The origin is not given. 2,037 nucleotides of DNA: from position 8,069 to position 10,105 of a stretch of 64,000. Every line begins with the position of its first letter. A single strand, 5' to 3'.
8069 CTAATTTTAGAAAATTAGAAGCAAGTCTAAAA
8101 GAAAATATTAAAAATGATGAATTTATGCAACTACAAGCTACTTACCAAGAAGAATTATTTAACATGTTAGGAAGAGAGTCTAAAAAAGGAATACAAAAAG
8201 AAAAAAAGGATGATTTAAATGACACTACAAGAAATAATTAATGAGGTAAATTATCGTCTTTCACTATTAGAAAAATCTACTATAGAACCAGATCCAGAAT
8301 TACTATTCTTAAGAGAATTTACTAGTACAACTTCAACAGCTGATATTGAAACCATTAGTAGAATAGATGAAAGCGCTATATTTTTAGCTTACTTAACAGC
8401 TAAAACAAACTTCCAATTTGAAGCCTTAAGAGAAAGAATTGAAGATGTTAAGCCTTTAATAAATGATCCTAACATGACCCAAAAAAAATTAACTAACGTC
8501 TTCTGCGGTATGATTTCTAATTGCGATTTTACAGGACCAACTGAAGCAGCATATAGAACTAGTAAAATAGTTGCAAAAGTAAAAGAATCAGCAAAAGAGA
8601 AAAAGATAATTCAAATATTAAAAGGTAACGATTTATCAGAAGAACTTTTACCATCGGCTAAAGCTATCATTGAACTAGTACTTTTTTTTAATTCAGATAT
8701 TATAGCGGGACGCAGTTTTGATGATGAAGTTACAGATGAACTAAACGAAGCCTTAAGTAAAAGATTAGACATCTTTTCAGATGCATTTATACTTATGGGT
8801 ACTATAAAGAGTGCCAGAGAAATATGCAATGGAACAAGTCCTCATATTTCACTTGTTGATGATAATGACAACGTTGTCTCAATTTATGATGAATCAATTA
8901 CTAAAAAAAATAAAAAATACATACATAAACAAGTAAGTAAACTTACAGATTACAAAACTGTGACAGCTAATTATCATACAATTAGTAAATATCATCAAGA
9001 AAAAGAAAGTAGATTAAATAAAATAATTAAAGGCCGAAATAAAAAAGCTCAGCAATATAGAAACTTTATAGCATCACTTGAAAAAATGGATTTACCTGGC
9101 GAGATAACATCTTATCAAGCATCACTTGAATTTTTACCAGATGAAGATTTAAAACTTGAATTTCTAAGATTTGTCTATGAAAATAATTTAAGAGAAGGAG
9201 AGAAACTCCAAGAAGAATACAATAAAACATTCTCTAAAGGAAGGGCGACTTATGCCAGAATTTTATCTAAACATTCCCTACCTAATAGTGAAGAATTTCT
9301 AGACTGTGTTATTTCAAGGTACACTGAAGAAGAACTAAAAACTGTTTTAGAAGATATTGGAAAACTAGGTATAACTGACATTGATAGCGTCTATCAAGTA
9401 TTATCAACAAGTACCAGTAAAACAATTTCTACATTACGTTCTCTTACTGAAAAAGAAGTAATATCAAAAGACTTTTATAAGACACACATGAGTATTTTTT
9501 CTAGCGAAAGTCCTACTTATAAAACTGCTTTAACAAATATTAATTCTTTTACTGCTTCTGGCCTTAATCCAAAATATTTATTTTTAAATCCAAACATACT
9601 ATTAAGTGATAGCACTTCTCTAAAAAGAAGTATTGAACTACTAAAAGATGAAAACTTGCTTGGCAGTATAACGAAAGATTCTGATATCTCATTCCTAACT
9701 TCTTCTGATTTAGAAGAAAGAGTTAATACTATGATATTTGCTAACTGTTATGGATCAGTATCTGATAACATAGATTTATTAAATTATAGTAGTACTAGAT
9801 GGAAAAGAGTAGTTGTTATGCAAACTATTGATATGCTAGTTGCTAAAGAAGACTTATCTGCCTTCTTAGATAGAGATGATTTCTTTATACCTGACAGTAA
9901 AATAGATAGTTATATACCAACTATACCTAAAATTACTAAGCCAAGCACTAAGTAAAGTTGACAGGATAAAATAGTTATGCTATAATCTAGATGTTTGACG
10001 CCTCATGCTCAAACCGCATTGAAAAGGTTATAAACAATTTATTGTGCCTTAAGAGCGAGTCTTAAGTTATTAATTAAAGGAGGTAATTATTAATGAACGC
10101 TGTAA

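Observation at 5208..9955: Self-contained three-gene operon: Fe-S DinG/XPD-like helicase, an acidic RelE-fold-like protein and a 578-aa helical protein of unknown function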

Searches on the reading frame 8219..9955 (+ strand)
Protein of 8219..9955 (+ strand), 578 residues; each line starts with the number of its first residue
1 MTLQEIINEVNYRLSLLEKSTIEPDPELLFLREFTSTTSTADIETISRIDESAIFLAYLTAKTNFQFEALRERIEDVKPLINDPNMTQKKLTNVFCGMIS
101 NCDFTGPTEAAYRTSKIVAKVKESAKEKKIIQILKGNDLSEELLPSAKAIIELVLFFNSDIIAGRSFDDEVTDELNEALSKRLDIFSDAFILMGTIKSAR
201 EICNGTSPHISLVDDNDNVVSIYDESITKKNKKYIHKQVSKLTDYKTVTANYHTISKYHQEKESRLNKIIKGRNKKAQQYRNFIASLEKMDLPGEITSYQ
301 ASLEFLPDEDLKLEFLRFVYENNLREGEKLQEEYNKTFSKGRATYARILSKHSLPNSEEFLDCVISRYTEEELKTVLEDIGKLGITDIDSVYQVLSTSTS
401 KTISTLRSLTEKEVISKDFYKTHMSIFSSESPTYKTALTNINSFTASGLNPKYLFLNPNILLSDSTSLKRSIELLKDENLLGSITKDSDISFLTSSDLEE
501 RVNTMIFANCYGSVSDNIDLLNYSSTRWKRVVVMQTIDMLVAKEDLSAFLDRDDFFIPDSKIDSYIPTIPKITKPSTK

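Call 5: search_protein_families(library=pfam, proteins=[window:8219-9955:+], max_evalue=1)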
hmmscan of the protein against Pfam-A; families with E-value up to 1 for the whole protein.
window:8219-9955:+ (578 aa): 3 families
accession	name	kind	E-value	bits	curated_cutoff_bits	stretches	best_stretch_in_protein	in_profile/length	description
PF13463.12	HTH_27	-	0.22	12.3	22.2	0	376-419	8-52/68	Winged helix DNA-binding domain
PF05608.18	RTE1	-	0.27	11.8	29.4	0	495-536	102-144/149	RTE1-like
PF23289.1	Spectrin_5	-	0.36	11.4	27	0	31-82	19-70/80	Guanine nucleotide exchange factor DBS-like, spectrin-like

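Call 6: search_protein_families(library=padloc, proteins=[window:8219-9955:+], max_evalue=1)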
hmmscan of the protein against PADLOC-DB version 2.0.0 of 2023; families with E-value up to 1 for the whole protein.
window:8219-9955:+ (578 aa): 0 families

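Call 7: search_protein_families(library=ncbifam, proteins=[window:8219-9955:+], max_evalue=1)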
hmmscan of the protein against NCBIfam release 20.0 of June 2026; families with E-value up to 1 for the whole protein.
window:8219-9955:+ (578 aa): 1 family
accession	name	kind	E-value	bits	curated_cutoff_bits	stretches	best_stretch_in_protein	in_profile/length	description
NF047990.1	Co_MTase_MtgA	equivalog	0.006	16.2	550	1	71-149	107-185/306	[methyl-Co(III) glycine betaine-specific corrinoid protein]--tetrahydrofolate methyltransferase MtgA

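Call 8: find_homologous_proteins(query=window:8219-9955:+)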
Query window:8219-9955:+ (578 aa): 11 proteins with E <= 0.001 among 8000 candidates.
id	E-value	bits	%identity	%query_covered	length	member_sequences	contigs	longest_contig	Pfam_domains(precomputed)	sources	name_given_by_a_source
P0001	0.0e+0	1194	96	100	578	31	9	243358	-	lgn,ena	-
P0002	0.0e+0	1070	87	100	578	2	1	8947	-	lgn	-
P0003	0.0e+0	1044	84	100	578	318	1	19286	-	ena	-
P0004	0.0e+0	1035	83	100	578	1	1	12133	-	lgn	-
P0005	1.0e-278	943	77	100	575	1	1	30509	-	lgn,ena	-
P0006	1.3e-208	712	58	100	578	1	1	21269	-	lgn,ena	-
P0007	4.4e-203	694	57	99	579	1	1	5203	-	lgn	-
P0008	1.8e-181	622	53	98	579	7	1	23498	-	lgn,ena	-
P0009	1.2e-14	72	23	60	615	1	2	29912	-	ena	-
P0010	2.7e-14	71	23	60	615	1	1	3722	-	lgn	-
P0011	3.4e-14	71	23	60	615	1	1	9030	-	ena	-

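Call 19: find_homologous_proteins(query=A3, max_evalue=0.001)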
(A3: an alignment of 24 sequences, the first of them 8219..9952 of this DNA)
Query A3 (24 sequences) (578 aa, profile of the alignment): 10 proteins with E <= 0.001 among 8000 candidates.
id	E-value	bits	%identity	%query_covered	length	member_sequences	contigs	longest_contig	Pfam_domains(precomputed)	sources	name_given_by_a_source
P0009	1.4e-172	594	23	60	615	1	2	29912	-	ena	-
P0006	4.0e-169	582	58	100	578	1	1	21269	-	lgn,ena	-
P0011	1.0e-168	581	23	60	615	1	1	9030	-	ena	-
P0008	1.9e-167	577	53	98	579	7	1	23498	-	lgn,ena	-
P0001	7.6e-167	575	96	100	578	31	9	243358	-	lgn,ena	-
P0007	3.0e-163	563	57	99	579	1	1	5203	-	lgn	-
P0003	4.4e-162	559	84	100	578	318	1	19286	-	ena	-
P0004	5.0e-162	559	83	100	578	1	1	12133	-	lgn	-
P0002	1.1e-159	551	87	100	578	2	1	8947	-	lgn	-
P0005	7.0e-156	539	77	100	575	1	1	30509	-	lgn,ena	-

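Call 31: search_protein_families(library=phrogs, proteins=[window:8219-9955:+], max_evalue=1)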
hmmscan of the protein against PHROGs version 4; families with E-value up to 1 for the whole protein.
window:8219-9955:+ (578 aa): 2 families
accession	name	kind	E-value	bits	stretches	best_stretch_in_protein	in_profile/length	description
phrog_14137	-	unknown function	0.0011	20.4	1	215-289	29-102/141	-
phrog_26573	-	unknown function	0.053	15.1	1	266-289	38-61/74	-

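Call 33: search_solved_structures(query=A3, max_evalue=10)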
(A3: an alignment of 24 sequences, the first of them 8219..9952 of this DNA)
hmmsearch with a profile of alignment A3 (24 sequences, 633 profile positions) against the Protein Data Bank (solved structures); distinct sequences matched with E-value up to 10: 4.
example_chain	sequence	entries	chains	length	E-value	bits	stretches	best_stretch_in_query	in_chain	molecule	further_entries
7bpn_A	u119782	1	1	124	0.11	14.2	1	146-239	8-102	NF7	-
9evr_A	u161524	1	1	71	0.11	14.1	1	288-332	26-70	N-acetyltransferase domain-containing protein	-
2x0n_A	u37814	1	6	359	1.8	10.2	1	361-416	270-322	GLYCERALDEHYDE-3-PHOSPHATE DEHYDROGENASE, GLYCOSOMAL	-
7tcd_A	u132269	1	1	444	5.7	8.5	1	77-252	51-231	D13 LOV2-DARPin fusion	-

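Call 35: predict_structure(alignment_id=A1)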
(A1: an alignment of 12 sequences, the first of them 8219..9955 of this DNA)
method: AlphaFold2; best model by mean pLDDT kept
length: 578 residues; sequences in the alignment: 12
mean_pLDDT: 84.1   pTM: 0.55
mean pLDDT of the five models: 84.1, 81.6, 81.3, 79.6, 73.6
residues with pLDDT >= 90: 263; 70-90: 231; 50-70: 72; < 50: 12
segments of 3 or more residues with pLDDT < 50: 512-515, 571-578
pLDDT, mean of each block of 10 residues (from residue 1): 91 94 93 95 92 96 94 95 92 89 76 59 75 93 92 89 86 90 92 93 84 76 80 84 88 97 95 95 91 84 92 93 87 67 83 85 87 93 91 91 95 92 91 94 89 88 90 84 72 80 69 56 69 61 54 66 67 37
secondary structure, 60 per line:
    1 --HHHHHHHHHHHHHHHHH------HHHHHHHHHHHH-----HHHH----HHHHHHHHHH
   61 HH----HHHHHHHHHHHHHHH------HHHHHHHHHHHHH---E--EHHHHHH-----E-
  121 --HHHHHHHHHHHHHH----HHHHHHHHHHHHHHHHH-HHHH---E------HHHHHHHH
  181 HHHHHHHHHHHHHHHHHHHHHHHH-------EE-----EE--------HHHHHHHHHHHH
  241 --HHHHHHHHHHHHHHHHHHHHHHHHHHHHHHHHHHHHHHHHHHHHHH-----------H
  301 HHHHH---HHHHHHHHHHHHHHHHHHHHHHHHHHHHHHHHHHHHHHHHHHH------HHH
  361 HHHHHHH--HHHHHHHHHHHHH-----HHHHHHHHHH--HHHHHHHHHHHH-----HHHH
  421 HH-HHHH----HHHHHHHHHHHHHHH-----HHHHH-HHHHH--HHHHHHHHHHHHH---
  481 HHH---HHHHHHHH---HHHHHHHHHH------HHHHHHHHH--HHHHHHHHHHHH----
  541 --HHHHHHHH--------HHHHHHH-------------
elements in order: H3-19 H26-37 H43-46 H51-62 H67-81 H88-100 H108-113 H123-136 H141-157 H159-162 H173-204 H229-240 H243-288 H300-305 H309-351 H358-367 H370-382 H388-397 H400-411 H417-422 H424-427 H432-446 H452-456 H458-462 H465-477 H487-494 H498-507 H514-522 H525-536 H543-550 H559-565

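Call 37: search_protein_representatives(alignment_id=A1)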
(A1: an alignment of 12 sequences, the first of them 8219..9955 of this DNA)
Query: 12 sequences, 579 profile positions. Proteins with E-value up to 0.001 (for the whole library): 401; up to 1e-10: 337; up to 1e-30: 225. The best 150 are listed.
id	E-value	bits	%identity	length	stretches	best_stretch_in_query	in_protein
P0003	0.0e+00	1024.5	-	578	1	1-577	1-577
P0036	1.9e-192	657.4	-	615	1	1-578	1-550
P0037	3.2e-159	547.7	-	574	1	1-577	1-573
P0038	1.0e-92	328.1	-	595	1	1-572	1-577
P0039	1.7e-87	310.9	-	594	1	1-576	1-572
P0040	3.6e-84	299.9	-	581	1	1-567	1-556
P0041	3.2e-82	293.4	-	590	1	1-570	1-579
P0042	2.1e-72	261.1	-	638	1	1-570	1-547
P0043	4.3e-71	256.7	-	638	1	1-568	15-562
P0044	2.4e-70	254.3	-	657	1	1-577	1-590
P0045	1.9e-66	241.4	-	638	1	1-570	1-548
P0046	3.1e-66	240.7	-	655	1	13-572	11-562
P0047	6.4e-65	236.3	-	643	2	189-571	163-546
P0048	3.1e-64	234.1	-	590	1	1-573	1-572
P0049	3.6e-64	233.8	-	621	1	1-571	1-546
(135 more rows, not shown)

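Call 38: fold_search(model_id=the predicted structure, library=pdb)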
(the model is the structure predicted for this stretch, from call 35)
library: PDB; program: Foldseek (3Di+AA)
matches with E <= 10: 114; with E <= 0.001: 0
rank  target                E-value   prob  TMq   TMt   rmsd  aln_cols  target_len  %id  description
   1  4qil_B                8.0e-01  0.08  0.09  0.14  23.3       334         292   11  Crystal structure of the ROQ domain of human Roquin in complex with the Hmg19 stem-loop RNA (released 2014-07-16)
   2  4z30                  9.5e-01  0.08  0.08  0.13  24.1       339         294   12  Crystal structure of the ROQ domain of human Roquin-2 (released 2015-10-14)
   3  6jw5_A                1.1e+00  0.80  0.19  0.22   9.9       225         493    8  RVD Q* recognizes 5hmC through water-mediated H bonds (released 2020-04-22)
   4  3ryw_B                1.2e+00  0.06  0.10  0.13  31.6       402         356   10  Crystal structure of P. vivax geranylgeranyl diphosphate synthase complexed with BPH-811 (released 2012-05-23)
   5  5oxm                  1.2e+00  0.05  0.10  0.12  45.2       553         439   12  PepTSt in complex with dipeptide Asp-Glu (released 2018-02-21)
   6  9okf                  1.2e+00  0.04  0.09  0.11  47.0       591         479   10  Cryo-EM structure of human SV2A in the apo state (released 2025-12-10)
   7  4qik_B                1.5e+00  0.07  0.09  0.15  23.3       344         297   13  Crystal structure of the ROQ domain of human Roquin in complex with the TNF23 RNA duplex (released 2014-07-16)
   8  3m66                  1.5e+00  0.28  0.13  0.24  16.1       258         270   12  Crystal structure of human Mitochondrial Transcription Termination Factor 3 (released 2010-05-05)
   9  9bkj_R                1.5e+00  0.07  0.08  0.13  18.8       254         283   11  Cholecystokinin 1 receptor (CCK1R) Y140A mutant, Gq chimera (mGsqi) complex (released 2024-05-22)
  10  7ac6_A                1.9e+00  0.04  0.09  0.11  45.3       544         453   13  Structure of sponge-phase grown PepTst2 collected by rotation serial crystallography on a COC membrane at a synchrotro (released 2021-09-01)
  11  5azs_A                2.1e+00  0.07  0.11  0.14  31.1       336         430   12  Crystal structure of a membrane protein from Pseudomonas aeruginosa (released 2016-06-08)
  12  8ga6                  2.4e+00  0.03  0.08  0.09  41.5       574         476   10  Geometrically programmable nanomaterial construction using regularized protein building blocks (released 2024-03-13)
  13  4z31_B                2.6e+00  0.06  0.12  0.17  17.5       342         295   11  Crystal structure of the RC3H2 ROQ domain in complex with stem-loop and double-stranded forms of RNA (released 2015-10-14)
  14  3os8_A                2.6e+00  0.05  0.09  0.17  28.7       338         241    9  Estrogen Receptor (released 2010-11-10)
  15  3ryw_C                2.6e+00  0.05  0.11  0.15  31.7       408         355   10  Crystal structure of P. vivax geranylgeranyl diphosphate synthase complexed with BPH-811 (released 2012-05-23)
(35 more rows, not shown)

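Call 42: search_protein_families(library=pfam, alignment_id=A6, max_evalue=0.1)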
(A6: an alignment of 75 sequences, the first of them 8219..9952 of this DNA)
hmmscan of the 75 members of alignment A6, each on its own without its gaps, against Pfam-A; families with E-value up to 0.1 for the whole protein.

A. member 1, window:8219-9952:+ (578 aa): 0 families

B. families by the number of members that match (of 75 scanned): 72 families (the first 25 are shown)
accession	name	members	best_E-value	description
PF18449.8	Endotoxin_C2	5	0.041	Pesticidal crystal protein Cry1Aa, domain IV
PF08795.16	DUF1796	2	0.0078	Putative papain-like cysteine peptidase (DUF1796)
PF14791.11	DNA_pol_B_thumb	1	9.1e-05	DNA polymerase beta thumb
PF08542.16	Rep_fac_C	1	0.00044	Replication factor C C-terminal domain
PF23553.1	NELF-A_N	1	0.0012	NELF-A N-terminal domain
PF12247.13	MKT1_N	1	0.0013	Temperature dependent protein affecting M2 dsRNA replication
PF08564.16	CDC37_C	1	0.0016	Cdc37 C terminal domain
PF24409.1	wHTH-PRTase_assc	1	0.0018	wHTH-PRTase associated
PF22023.1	Pus10_THUMP_arc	1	0.0021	Pus10 THUMP domain, archaeal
PF01725.21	Ham1p_like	1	0.0046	Ham1 family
PF11929.14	DUF3447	1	0.0048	Domain of unknown function (DUF3447)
PF15950.10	DUF4758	1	0.0058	Putative sperm flagellar membrane protein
PF13331.11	DUF4093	1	0.0062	Domain of unknown function (DUF4093)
PF05155.20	G2P_X_C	1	0.0068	Replication-associated protein G2P C-terminal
PF04055.27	Radical_SAM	1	0.0078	Radical SAM superfamily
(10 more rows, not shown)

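Call 67: fold_search(model_id=the predicted structure, library=viral)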
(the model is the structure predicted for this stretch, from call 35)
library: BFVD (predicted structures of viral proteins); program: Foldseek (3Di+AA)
matches with E <= 10: 204; with E <= 0.001: 0
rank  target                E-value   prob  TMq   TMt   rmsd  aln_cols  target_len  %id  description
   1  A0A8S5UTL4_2          1.5e-02  0.51  0.15  0.09  29.9       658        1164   12  Morphogenesis protein 1 hydrolase [Myoviridae sp. ctYA416]
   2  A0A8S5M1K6            2.5e-01  0.14  0.13  0.08  34.5       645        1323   11  Minor tail protein [Siphoviridae sp. ctX926]
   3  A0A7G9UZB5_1          2.5e-01  0.10  0.10  0.06  37.5       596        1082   11  Tape measure protein [Gordonia Phage Sephiroth]
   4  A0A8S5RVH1            2.9e-01  0.20  0.13  0.10  27.8       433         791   11  DNA-directed DNA polymerase [Siphoviridae sp. ctHip2]
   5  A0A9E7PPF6            3.4e-01  0.11  0.11  0.12  45.6       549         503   11  Uncharacterized protein [Largemouth bass virus]
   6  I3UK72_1              3.6e-01  0.07  0.09  0.07  38.7       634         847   11  (no name in the UniProt tables at hand)
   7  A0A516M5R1            3.7e-01  0.08  0.09  0.10  29.4       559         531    9  (no name in the UniProt tables at hand)
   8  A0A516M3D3            4.0e-01  0.09  0.13  0.11  49.9       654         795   13  (no name in the UniProt tables at hand)
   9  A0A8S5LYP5            4.0e-01  0.08  0.13  0.08  35.2       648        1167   11  Minor tail protein [Siphoviridae sp. ctvGX2]
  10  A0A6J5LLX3            4.6e-01  0.04  0.08  0.06  44.8       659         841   12  Bacteriophage lambda, GpH, tail tape measure, C-terminal [uncultured Caudovirales phage]
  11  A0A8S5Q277            6.2e-01  0.06  0.09  0.06  45.3       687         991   13  Uncharacterized protein [Siphoviridae sp. ctLqe90]
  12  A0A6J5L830            6.5e-01  0.09  0.10  0.09  25.0       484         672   10  Phage tail tape measure protein [uncultured Caudovirales phage]
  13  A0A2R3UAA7            7.0e-01  0.05  0.09  0.07  35.6       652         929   10  (no name in the UniProt tables at hand)
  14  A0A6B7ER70            7.3e-01  0.08  0.09  0.10  20.3       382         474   12  (no name in the UniProt tables at hand)
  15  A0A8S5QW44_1          7.3e-01  0.05  0.10  0.08  40.2       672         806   11  Tail tape measure [Siphoviridae sp. ctzSN25]
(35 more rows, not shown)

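Call 73: search_protein_families(library=padloc, alignment_id=A6, max_evalue=0.01)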
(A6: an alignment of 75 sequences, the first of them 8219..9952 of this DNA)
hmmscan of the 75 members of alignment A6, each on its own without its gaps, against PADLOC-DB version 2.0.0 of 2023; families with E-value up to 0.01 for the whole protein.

A. member 1, window:8219-9952:+ (578 aa): 0 families

B. families by the number of members that match (of 75 scanned): 4 families
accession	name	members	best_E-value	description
PDLC00386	SduA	1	0.00029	DUF4263 domain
PDLC02141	Csn2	1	0.00072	-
PDLC02388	pAgo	1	0.0081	-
PDLC00836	E1-E2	1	0.01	E1-E2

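Call 82: find_encoding_contigs(protein=P0005, flank=9000, max_places=2)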
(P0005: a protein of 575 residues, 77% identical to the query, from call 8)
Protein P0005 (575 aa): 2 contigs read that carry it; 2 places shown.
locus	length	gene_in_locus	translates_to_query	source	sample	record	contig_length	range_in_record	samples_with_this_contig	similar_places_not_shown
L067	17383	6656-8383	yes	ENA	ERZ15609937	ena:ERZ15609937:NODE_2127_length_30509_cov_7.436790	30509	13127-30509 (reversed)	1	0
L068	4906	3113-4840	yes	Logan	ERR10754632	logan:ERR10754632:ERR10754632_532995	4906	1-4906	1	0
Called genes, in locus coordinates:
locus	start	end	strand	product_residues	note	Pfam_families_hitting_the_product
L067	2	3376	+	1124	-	?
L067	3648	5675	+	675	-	PF04851:ResIII (faint), PF00270:DEAD (faint), PF06733:DEAD_2, PF13307:Helicase_C_2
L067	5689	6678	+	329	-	-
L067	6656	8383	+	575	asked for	-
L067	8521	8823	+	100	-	PF00829:Ribosomal_L21p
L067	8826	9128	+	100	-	PF04327:Peptidase_Prp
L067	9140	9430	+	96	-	PF01016:Ribosomal_L27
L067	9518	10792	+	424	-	PF01018:GTP1_OBG, PF02421:FeoB_N, PF01926:MMR_HSR1, PF09269:DUF1967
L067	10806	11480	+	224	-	PF03372:Exo_endo_phos, PF14529:Exo_endo_phos_2 (weak)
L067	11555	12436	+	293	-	PF01627:Hpt (weak), PF00072:Response_reg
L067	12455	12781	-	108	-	-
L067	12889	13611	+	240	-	PF20772:TACO1_YebC_N, PF01709:Transcrip_reg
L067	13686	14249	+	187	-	PF01330:RuvA_N, PF14520:HHH_5 (weak), PF07499:RuvA_C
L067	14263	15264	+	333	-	PF06068:TIP49 (weak), PF05496:RuvB_N, PF00004:AAA, PF07728:AAA_5 (weak), PF13173:AAA_14 (faint), PF17864:AAA_lid_4, PF05491:WHD_RuvB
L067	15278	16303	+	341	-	PF02547:Queuosine_synth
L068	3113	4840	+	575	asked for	-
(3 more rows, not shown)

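Call 83: find_encoding_contigs(protein=P0006, flank=9000, max_places=2)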
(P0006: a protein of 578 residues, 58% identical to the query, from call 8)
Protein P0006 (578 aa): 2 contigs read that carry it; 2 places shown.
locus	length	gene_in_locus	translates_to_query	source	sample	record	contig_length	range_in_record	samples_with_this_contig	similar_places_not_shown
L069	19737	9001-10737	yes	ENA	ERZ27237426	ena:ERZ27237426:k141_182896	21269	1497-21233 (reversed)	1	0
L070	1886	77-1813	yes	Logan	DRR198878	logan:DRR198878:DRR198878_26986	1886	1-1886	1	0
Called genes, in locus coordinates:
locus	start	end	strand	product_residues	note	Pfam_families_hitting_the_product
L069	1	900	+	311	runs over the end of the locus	?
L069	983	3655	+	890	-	PF25641:Head_fiber_dimeric (weak)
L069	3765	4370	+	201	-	PF00300:His_Phos_1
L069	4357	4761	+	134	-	PF00293:NUDIX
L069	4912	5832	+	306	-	PF00198:2-oxoacid_dh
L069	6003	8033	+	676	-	PF00270:DEAD (faint), PF04851:ResIII (faint), PF06733:DEAD_2 (weak), PF13307:Helicase_C_2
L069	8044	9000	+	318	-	-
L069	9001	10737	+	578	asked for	-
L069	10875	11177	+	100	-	PF00829:Ribosomal_L21p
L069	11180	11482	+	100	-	PF04327:Peptidase_Prp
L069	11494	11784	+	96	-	PF01016:Ribosomal_L27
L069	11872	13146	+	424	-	PF01018:GTP1_OBG, PF02421:FeoB_N, PF01926:MMR_HSR1, PF09269:DUF1967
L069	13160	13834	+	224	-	PF03372:Exo_endo_phos, PF14529:Exo_endo_phos_2 (weak)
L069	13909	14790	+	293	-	PF01627:Hpt (weak), PF00072:Response_reg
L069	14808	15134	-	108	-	-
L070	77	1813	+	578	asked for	-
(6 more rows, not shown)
